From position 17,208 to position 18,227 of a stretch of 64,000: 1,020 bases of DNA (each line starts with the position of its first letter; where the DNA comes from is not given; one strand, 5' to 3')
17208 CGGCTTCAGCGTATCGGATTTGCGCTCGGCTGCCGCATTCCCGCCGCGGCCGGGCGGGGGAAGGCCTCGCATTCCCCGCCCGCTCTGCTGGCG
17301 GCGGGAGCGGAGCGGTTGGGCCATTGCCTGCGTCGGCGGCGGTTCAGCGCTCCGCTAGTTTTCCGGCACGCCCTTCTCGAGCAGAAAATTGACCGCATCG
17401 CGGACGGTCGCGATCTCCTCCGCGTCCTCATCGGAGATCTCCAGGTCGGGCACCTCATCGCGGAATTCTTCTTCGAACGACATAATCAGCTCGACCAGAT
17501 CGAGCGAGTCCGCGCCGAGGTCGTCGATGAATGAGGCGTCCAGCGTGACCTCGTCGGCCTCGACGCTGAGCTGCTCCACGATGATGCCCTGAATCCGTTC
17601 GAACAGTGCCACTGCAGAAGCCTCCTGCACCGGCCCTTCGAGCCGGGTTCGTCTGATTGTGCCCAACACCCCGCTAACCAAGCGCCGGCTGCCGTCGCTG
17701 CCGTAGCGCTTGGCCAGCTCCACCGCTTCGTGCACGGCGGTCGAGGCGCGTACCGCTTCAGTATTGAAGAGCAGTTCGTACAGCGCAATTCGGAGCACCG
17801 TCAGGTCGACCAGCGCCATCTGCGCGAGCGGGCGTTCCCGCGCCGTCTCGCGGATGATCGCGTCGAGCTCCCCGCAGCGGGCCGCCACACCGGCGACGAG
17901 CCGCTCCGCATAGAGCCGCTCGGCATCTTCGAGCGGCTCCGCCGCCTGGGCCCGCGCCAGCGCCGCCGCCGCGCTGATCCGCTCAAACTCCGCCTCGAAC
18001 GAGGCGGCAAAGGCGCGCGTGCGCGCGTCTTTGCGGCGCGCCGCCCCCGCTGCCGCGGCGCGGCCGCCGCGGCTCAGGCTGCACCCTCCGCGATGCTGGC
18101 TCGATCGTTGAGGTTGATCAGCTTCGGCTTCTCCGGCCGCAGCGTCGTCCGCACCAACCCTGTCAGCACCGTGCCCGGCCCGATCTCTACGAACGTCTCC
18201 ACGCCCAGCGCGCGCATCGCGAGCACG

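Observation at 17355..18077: NusB-like reading frame between fabD and acpP with no canonical start, running in-frame into ACP without a stop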

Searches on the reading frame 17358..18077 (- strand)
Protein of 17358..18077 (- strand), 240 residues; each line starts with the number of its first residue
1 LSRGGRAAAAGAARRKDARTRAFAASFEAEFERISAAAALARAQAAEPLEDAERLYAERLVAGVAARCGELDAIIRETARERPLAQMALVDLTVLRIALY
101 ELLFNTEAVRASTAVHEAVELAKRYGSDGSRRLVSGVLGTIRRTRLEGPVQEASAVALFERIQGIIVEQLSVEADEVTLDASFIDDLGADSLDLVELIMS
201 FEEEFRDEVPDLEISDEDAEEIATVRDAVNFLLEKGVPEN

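Call 6: search_protein_families(library=pfam, proteins=[window:17358-18077:-], max_evalue=0.1)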
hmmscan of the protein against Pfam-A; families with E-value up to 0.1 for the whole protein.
window:17358-18077:- (240 aa): 3 families
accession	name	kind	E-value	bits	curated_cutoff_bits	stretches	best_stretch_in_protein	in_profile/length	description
PF01029.23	NusB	-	1.2e-23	84.4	23.1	1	17-142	2-132/133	NusB family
PF00550.31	PP-binding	-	4.7e-11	43.2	20.8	1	160-232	1-67/67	Phosphopantetheine attachment site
PF23297.2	ACP_SdgA_C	-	0.022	15.3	27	1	164-207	17-59/95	Highly reducing polyketide synthase sdgA, C-terminal ACP domain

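Call 7: search_protein_families(library=ncbifam, proteins=[window:17358-18077:-], max_evalue=0.1)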
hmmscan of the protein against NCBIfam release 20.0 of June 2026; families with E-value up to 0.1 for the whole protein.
window:17358-18077:- (240 aa): 25 families
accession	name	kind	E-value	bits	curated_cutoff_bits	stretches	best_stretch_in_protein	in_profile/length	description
NF002148.0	PRK00982.1-2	subfamily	1.3e-29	101.8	71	1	157-235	4-77/79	acyl carrier protein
NF002151.0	PRK00982.1-5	equivalog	3.6e-27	94.3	92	1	159-234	5-75/78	acyl carrier protein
TIGR01951.1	nusB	equivalog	1.4e-26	93.3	88.35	1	14-143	2-129/131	transcription antitermination factor NusB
TIGR00517.1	acyl_carrier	equivalog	4.7e-25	87.3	70.45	1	158-234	4-75/77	acyl carrier protein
NF002149.0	PRK00982.1-3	equivalog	5.9e-25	87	106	1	160-233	6-74/78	acyl carrier protein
NF002150.0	PRK00982.1-4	subfamily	2.4e-22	79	66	1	157-234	5-77/80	acyl carrier protein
NF001223.0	PRK00202.1-1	equivalog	1.2e-18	67.6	131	1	14-140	8-139/146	transcription antitermination factor NusB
NF009104.0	PRK12449.1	equivalog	2.8e-14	52.8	70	1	157-235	5-78/80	acyl carrier protein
NF011494.0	PRK14902.1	equivalog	3.9e-14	52.3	319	1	16-149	3-133/444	16S rRNA (cytosine(967)-C(5))-methyltransferase RsmB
NF002147.0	PRK00982.1-1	equivalog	1e-13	50.9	84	1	159-234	9-79/83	acyl carrier protein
NF040636.1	AcpM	exception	4.4e-12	45.9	146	1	159-232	7-75/93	meromycolate extension acyl carrier protein AcpM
TIGR00563.1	rsmB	equivalog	7.4e-11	41.8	269.05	1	30-146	10-125/437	16S rRNA (cytosine(967)-C(5))-methyltransferase RsmB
NF011493.0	PRK14901.1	equivalog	4.1e-10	39.1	540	1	34-152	20-136/447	16S rRNA (cytosine(967)-C(5))-methyltransferase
NF001230.0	PRK00202.2-5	equivalog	4.6e-09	36.3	132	1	56-144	63-150/165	transcription antitermination factor NusB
NF006031.0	PRK08172.1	equivalog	7.3e-09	36.2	76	1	161-228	8-70/82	acyl carrier protein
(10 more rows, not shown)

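Call 8: find_homologous_proteins(query=window:17358-18077:-, max_evalue=0.00001)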
Query window:17358-18077:- (240 aa): 413 proteins with E <= 0.00001 among 8000 candidates; the best 120 are listed.
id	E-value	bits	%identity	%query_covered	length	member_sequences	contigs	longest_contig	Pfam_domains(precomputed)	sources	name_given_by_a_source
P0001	4.6e-100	352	99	74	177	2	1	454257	PF00550.32,PF01029.24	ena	-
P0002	6.9e-100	351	80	93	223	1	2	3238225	PF00550.32,PF01029.24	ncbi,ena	-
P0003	7.3e-100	351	80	93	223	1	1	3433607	PF00550.32,PF01029.24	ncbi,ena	-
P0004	3.2e-99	349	80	93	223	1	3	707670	PF00550.32,PF01029.24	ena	-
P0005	5.2e-99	348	82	93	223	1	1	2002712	PF00550.32,PF01029.24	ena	-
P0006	9.6e-99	347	79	93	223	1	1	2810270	PF00550.32,PF01029.24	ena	-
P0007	1.4e-98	347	79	93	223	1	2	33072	PF00550.32,PF01029.24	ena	-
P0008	1.9e-98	346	79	93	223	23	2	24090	PF00550.32,PF01029.24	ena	-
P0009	3.4e-98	345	79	93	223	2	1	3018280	PF00550.32,PF01029.24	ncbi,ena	-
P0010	4.1e-98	345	81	89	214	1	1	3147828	PF00550.32,PF01029.24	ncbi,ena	-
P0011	8.3e-93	328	83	83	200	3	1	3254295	PF00550.32,PF01029.24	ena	-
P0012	1.1e-90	321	80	86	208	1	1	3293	PF00550.32,PF01029.24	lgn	-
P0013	3.0e-84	300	85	75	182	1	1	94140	PF00550.32,PF01029.24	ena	-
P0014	3.1e-82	293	85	74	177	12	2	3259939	PF00550.32,PF01029.24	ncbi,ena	-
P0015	5.8e-82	292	86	72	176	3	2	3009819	PF00550.32,PF01029.24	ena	-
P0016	6.3e-82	292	87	71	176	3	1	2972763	PF00550.32,PF01029.24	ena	-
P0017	4.0e-73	264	87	64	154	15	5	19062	PF00550.32,PF01029.24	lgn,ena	-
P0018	4.3e-71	257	60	100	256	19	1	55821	PF00550.32,PF01029.24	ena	-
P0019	5.0e-71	257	60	95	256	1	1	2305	PF00550.32,PF01029.24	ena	-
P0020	1.4e-69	252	59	93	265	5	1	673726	PF00550.32,PF01029.24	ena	-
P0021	5.1e-67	244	60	95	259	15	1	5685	PF00550.32,PF01029.24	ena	-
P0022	6.0e-62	227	56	93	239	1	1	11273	PF00550.32,PF01029.24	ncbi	-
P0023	1.1e-51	194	71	62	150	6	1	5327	PF01029.24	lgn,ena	-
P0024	5.2e-50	188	73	57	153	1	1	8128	PF01029.24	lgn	-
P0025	2.0e-41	160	47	73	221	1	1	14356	PF01029.24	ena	-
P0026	1.1e-38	151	65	54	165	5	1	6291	PF01029.24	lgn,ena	-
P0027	1.7e-38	150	65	54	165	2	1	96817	PF01029.24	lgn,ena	-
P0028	3.2e-38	150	44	92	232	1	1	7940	PF00550.32,PF01029.24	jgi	jgi:transcription antitermination protein NusB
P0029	4.8e-38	149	41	94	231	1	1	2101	PF00550.32,PF01029.24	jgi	jgi:N utilization substance protein B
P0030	7.8e-38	148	67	53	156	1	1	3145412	PF01029.24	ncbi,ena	-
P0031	1.9e-37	147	60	58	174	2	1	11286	PF01029.24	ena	-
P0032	3.8e-37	146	47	78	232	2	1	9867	PF00550.32,PF01029.24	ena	-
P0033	9.0e-37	145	42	93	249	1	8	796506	PF00550.32,PF01029.24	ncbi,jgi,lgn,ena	-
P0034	1.1e-36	145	47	76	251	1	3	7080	PF00550.32,PF01029.24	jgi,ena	jgi:transcription antitermination factor NusB/acyl carrier protein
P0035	1.5e-36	144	59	60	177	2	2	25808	PF01029.24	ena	-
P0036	1.9e-36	144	63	53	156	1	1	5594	PF01029.24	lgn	-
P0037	1.3e-35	141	50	75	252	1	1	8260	PF00550.32,PF01029.24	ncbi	-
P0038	1.9e-35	141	59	53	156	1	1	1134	PF01029.24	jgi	jgi:N utilization substance protein B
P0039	3.0e-35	140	60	56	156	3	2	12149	PF01029.24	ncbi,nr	ncbi:MAG: transcription antitermination factor NusB [Chloroflexi bacterium]|nr:transcription antiter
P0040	1.0e-34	138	48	72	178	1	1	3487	PF00550.32,PF01029.24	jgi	jgi:acyl carrier protein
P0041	1.6e-33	134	60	55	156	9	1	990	PF01029.24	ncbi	-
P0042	4.9e-33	133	59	32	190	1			PF14573.12,PF00550.32,PF23297.2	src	-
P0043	5.0e-33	133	49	69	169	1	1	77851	PF00550.32,PF01029.24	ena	-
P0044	5.4e-33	132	52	57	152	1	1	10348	PF01029.24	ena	-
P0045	1.9e-32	131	40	92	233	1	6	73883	PF00550.32,PF01029.24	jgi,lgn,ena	-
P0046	2.0e-32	131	58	55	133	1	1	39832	PF01029.24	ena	-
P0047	2.6e-32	130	58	55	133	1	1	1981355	PF01029.24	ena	-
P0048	2.7e-32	130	58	54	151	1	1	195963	PF01029.24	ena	-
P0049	7.9e-32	129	49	69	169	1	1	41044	PF00550.32,PF01029.24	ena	-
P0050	1.1e-29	122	53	55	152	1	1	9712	PF01029.24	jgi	jgi:N utilization substance protein B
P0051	2.0e-26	111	51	56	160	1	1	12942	PF01029.24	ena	-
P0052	4.0e-26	110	50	61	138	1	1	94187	PF00550.32,PF01029.24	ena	-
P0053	4.4e-26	110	50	56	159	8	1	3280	PF01029.24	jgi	jgi:N utilization substance protein B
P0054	5.1e-26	110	50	61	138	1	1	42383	PF00550.32,PF01029.24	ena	-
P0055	6.8e-26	109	43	30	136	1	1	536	PF14573.12,PF00550.32,PF23297.2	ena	-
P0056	7.1e-26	109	51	54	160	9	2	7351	PF01029.24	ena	-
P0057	5.7e-25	106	51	54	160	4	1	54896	PF01029.24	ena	-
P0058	1.5e-24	105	36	93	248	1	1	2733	PF00550.32,PF01029.24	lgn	-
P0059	3.0e-24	104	45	45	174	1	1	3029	PF00550.32,PF01029.24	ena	-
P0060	2.2e-23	101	77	30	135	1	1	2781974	PF00550.32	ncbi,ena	-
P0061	6.5e-21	93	45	53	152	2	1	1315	PF01029.24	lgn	-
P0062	2.0e-20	91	45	57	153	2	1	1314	PF01029.24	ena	-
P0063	4.2e-20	90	64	34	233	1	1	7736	PF00550.32,PF02416.22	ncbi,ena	-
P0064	1.6e-19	88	63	34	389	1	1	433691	PF08659.17,PF00550.32,PF13561.13,PF00106.32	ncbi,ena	-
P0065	3.2e-18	84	54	36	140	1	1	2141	PF00550.32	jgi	jgi:acyl carrier protein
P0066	4.7e-18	84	41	60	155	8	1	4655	PF01029.24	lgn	-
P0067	4.8e-18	84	46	53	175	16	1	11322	PF01029.24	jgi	jgi:N utilization substance protein B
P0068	6.2e-18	83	43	57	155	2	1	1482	PF01029.24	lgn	-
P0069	1.0e-17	83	42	60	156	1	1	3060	PF01029.24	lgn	-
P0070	2.5e-17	81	54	38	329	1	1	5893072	PF08659.17,PF00550.32,PF13561.13,PF00106.32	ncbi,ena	-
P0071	3.1e-17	81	64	31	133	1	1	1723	PF00550.32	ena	-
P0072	3.8e-17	81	58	38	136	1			PF00550.32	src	-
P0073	4.1e-17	81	46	47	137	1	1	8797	PF00550.32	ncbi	-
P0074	4.5e-17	81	52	36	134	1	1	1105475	PF00550.32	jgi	jgi:acyl carrier protein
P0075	6.0e-17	80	64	30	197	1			PF00550.32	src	-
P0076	6.6e-17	80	47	46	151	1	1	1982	PF00550.32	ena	-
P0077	8.0e-17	80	56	33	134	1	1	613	PF00550.32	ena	-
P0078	8.2e-17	80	57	34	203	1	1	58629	PF00550.32,PF13561.13,PF00106.32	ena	-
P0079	9.0e-17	80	57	32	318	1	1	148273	PF08659.17,PF00550.32,PF13561.13,PF00106.32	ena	-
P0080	1.2e-16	79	63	30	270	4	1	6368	PF08659.17,PF00550.32,PF13561.13,PF00106.32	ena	-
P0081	1.7e-16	79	41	57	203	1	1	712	PF01715.24,PF00550.32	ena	-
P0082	1.8e-16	79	58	34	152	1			PF00550.32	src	-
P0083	2.3e-16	78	49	43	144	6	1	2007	PF00550.32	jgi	jgi:acyl carrier protein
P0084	2.6e-16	78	48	43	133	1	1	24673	PF00550.32,PF13561.13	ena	-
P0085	3.2e-16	78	56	33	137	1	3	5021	PF00550.32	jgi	jgi:acyl carrier protein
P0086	3.6e-16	78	44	53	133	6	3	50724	PF00550.32,PF23297.2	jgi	jgi:acyl carrier protein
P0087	3.7e-16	77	62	30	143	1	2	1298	PF14573.12,PF00550.32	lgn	-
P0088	3.8e-16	77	60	32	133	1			PF00550.32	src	-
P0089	3.9e-16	77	46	52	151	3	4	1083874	PF00550.32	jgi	jgi:acyl carrier protein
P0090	4.0e-16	77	56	33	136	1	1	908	PF00550.32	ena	-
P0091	4.0e-16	77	65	31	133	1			PF00550.32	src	-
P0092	5.1e-16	77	67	30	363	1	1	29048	PF00109.33,PF00550.32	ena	-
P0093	5.1e-16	77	45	45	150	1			PF00550.32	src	-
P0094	5.2e-16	77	61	32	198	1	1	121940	PF00109.33,PF00550.32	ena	-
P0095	5.6e-16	77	55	33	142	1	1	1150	PF00550.32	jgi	jgi:acyl carrier protein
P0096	5.6e-16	77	56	34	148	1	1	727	PF00550.32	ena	-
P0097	6.3e-16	77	54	35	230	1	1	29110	PF00550.32,PF13561.13,PF00106.32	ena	-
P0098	6.9e-16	77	49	42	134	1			PF00550.32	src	-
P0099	7.1e-16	77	53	36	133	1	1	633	PF00550.32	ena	-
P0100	7.3e-16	77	56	33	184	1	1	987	PF00550.32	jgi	jgi:acyl carrier protein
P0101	7.5e-16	77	54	40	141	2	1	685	PF00550.32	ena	-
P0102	8.3e-16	76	59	33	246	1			PF00109.33,PF00550.32,PF00108.30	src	-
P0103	9.9e-16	76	63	30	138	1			PF00550.32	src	-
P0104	1.0e-15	76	62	30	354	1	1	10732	PF08659.17,PF00550.32,PF13561.13,PF23441.1,PF00106.32,PF01370.28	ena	-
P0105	1.1e-15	76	57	38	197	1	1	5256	PF00550.32,PF00106.32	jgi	jgi:acyl carrier protein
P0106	1.1e-15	76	58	32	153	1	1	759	PF00550.32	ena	-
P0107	1.2e-15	76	54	37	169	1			PF00550.32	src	-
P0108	1.5e-15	76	55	35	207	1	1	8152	PF14573.12,PF00550.32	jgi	-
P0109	1.5e-15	75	42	56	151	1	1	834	PF00550.32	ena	-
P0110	1.7e-15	75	56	33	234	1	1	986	PF01740.27,PF00550.32,PF13466.13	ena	-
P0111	1.8e-15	75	58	32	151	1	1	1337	PF00550.32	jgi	-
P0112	1.8e-15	75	58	34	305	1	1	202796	PF08659.17,PF00550.32,PF13561.13,PF00106.32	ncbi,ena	-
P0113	2.1e-15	75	51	38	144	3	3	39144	PF01029.24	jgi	-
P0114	2.1e-15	75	40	46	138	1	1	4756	PF00550.32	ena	-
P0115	2.2e-15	75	59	30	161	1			PF00550.32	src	-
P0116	2.4e-15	75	57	32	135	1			PF00550.32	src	-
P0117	2.5e-15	75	61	32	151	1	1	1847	PF14573.12,PF00550.32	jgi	jgi:acyl carrier protein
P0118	2.6e-15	75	58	32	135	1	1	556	PF00550.32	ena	-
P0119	2.7e-15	75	62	32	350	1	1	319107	PF08659.17,PF00550.32,PF13561.13,PF00106.32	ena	-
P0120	2.8e-15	75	61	33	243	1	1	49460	PF00636.32,PF00550.32,PF14622.12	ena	-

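Call 11: find_encoding_contigs(protein=P0001, flank=3000, max_places=3)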
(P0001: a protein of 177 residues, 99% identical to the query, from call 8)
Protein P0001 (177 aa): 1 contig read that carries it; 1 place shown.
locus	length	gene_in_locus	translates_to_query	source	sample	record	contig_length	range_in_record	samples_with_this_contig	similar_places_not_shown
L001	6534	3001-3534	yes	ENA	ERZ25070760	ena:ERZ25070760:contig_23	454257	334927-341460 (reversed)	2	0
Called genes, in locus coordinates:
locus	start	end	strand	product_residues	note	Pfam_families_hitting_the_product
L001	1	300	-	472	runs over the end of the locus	PF00239:Resolvase, PF07508:Recombinase, PF13408:Zn_ribbon_recom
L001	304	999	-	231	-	PF02591:Zn_ribbon_9 (weak)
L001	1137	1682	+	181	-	PF02620:YceD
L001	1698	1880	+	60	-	PF01783:Ribosomal_L32p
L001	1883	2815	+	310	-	PF00698:Acyl_transf_1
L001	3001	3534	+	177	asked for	PF01029:NusB, PF00550:PP-binding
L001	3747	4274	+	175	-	-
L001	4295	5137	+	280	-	PF00902:TatC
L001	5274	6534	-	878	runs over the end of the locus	PF17854:FtsK_alpha, PF01580:FtsK_SpoIIIE, PF09397:FtsK_gamma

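Call 12: find_encoding_contigs(protein=P0014, flank=3000, max_places=3)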
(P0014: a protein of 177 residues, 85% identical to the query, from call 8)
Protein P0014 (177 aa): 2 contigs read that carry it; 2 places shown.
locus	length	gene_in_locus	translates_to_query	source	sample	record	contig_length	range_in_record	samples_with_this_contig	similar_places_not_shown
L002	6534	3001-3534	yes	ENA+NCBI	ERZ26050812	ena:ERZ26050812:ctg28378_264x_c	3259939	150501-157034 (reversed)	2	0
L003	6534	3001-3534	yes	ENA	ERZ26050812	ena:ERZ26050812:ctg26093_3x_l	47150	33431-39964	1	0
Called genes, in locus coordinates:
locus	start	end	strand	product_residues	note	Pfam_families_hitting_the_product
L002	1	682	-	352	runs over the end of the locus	PF00005:ABC_tran, PF13304:AAA_21 (faint)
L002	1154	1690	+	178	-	PF02620:YceD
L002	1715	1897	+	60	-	PF01783:Ribosomal_L32p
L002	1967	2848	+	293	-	PF00698:Acyl_transf_1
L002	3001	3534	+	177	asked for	PF01029:NusB, PF00550:PP-binding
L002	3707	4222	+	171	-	-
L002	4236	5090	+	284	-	PF00902:TatC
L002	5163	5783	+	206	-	PF03167:UDG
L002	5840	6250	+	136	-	PF01909:NTP_transf_2, PF18765:Polbeta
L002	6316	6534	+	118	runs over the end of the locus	PF01850:PIN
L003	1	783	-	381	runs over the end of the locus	PF00005:ABC_tran, PF13304:AAA_21 (weak)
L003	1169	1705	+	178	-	PF02620:YceD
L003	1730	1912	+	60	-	PF01783:Ribosomal_L32p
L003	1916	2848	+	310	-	PF00698:Acyl_transf_1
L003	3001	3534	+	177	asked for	PF01029:NusB, PF00550:PP-binding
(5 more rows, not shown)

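Call 13: find_encoding_contigs(protein=P0002, flank=3000, max_places=3)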
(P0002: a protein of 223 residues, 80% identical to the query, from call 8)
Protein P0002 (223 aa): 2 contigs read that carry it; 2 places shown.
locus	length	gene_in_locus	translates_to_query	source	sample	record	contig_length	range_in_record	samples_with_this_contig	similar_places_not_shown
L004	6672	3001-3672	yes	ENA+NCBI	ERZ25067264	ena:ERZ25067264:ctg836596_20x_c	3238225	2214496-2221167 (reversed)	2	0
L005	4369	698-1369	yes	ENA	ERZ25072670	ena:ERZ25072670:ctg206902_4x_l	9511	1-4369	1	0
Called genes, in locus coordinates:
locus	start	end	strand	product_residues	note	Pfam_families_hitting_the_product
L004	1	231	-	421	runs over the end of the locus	PF07508:Recombinase, PF13408:Zn_ribbon_recom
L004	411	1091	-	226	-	PF02591:Zn_ribbon_9 (weak)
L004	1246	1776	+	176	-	PF02620:YceD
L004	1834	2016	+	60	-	PF01783:Ribosomal_L32p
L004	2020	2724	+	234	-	-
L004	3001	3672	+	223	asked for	PF01029:NusB, PF00550:PP-binding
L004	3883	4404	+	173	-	-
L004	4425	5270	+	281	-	PF00902:TatC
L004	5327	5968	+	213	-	PF03167:UDG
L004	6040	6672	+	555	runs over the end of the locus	PF00753:Lactamase_B, PF12706:Lactamase_B_2, PF22505:RNase_J_b_CASP, PF07521:RMMBL, PF17770:RNase_J_C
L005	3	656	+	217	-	?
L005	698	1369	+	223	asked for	PF01029:NusB, PF00550:PP-binding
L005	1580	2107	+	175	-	-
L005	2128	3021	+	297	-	PF00902:TatC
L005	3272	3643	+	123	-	PF03167:UDG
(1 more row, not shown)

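Call 20: find_encoding_contigs(protein=P0011, flank=2000, max_places=2)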
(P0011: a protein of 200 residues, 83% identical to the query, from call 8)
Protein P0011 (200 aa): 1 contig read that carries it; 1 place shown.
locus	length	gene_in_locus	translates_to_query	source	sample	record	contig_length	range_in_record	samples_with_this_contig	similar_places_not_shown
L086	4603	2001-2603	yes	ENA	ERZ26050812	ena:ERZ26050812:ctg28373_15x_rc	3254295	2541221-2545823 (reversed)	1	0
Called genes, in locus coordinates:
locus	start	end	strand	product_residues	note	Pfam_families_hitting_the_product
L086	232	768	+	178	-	PF02620:YceD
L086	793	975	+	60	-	PF01783:Ribosomal_L32p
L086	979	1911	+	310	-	PF00698:Acyl_transf_1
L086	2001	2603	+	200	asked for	PF01029:NusB, PF00550:PP-binding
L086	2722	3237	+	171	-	-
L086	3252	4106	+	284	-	PF00902:TatC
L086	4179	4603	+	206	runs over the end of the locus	PF03167:UDG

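Call 21: find_encoding_contigs(protein=P0015, flank=2000, max_places=2)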
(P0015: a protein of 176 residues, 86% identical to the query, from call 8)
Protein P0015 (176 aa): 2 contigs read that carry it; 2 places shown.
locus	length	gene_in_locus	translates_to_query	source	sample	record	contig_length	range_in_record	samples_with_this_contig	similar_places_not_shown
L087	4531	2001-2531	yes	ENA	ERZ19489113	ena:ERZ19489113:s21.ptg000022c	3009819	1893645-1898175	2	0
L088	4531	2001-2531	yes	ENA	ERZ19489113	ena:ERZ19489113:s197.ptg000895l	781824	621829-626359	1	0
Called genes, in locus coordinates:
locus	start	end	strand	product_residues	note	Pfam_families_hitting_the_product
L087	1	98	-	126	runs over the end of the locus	-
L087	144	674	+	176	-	PF02620:YceD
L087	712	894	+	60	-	PF01783:Ribosomal_L32p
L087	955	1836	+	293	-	PF00698:Acyl_transf_1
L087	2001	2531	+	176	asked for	PF01029:NusB, PF00550:PP-binding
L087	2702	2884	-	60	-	-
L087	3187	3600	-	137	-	PF01796:OB_ChsH2_C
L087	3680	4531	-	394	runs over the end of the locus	PF22691:Thiolase_C_1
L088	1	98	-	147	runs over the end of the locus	-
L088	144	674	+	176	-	PF02620:YceD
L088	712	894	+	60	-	PF01783:Ribosomal_L32p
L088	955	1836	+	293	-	PF00698:Acyl_transf_1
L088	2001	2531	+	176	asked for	PF01029:NusB, PF00550:PP-binding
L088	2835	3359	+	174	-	-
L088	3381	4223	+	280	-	PF00902:TatC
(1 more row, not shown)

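Call 22: find_encoding_contigs(protein=P0016, flank=2000, max_places=2)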
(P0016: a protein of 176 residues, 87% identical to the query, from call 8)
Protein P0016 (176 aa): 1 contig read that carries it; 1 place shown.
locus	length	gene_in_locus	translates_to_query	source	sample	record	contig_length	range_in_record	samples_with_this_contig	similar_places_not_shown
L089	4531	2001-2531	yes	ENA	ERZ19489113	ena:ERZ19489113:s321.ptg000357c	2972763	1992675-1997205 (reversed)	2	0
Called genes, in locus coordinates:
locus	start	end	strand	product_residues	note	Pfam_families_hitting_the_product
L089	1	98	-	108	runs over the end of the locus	-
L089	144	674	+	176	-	PF02620:YceD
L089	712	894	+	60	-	PF01783:Ribosomal_L32p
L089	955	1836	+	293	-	PF00698:Acyl_transf_1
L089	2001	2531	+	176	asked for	PF01029:NusB, PF00550:PP-binding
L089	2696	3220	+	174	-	-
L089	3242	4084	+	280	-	PF00902:TatC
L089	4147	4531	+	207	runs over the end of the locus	PF03167:UDG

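Call 23: find_encoding_contigs(protein=P0010, flank=2000, max_places=2)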
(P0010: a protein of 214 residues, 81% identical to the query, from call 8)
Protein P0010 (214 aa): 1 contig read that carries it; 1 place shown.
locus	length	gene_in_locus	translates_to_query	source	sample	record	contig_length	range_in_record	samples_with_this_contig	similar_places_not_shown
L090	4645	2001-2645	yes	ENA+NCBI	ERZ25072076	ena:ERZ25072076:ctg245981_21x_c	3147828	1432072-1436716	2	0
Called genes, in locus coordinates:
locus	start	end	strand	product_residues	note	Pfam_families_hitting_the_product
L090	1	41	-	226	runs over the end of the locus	PF02591:Zn_ribbon_9 (weak)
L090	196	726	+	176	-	PF02620:YceD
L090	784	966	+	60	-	PF01783:Ribosomal_L32p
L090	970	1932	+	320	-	PF00698:Acyl_transf_1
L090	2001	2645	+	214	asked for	PF01029:NusB, PF00550:PP-binding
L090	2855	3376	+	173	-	-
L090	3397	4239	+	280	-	PF00902:TatC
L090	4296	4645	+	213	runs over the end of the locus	PF03167:UDG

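Call 25: find_encoding_contigs(protein=P0023, flank=2000, max_places=2)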
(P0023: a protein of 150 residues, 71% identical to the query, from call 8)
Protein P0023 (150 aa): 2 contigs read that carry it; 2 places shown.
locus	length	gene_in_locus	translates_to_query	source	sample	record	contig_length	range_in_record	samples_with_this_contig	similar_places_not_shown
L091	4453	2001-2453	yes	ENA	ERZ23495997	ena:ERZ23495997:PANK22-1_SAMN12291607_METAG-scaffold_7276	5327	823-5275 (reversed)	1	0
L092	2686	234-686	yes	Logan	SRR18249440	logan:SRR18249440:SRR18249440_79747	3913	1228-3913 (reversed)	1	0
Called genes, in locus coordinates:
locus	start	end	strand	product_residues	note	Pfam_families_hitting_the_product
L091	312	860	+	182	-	PF02620:YceD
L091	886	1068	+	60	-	PF01783:Ribosomal_L32p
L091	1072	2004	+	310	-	PF00698:Acyl_transf_1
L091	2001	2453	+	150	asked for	PF01029:NusB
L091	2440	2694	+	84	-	PF00550:PP-binding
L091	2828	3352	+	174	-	-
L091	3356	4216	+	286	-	PF00902:TatC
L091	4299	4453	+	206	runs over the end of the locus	PF03167:UDG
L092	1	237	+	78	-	?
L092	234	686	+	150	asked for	PF01029:NusB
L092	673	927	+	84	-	PF00550:PP-binding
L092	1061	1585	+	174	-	-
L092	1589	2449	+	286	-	PF00902:TatC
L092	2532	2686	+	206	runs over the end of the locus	PF03167:UDG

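Call 26: find_encoding_contigs(protein=P0024, flank=2000, max_places=2)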
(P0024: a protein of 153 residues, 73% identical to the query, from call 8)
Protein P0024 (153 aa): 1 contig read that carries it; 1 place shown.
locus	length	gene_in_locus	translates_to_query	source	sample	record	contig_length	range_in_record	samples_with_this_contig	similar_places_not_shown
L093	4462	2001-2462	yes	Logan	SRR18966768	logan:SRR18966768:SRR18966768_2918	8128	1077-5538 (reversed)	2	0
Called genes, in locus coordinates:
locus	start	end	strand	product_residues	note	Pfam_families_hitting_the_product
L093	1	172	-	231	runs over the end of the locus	PF02591:Zn_ribbon_9 (weak)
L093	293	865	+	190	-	PF02620:YceD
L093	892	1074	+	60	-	PF01783:Ribosomal_L32p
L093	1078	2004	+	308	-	PF00698:Acyl_transf_1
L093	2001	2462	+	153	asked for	PF01029:NusB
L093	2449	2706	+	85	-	PF00550:PP-binding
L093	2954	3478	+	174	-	PF02416:TatA_B_E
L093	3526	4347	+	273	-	PF00902:TatC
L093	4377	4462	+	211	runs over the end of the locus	PF03167:UDG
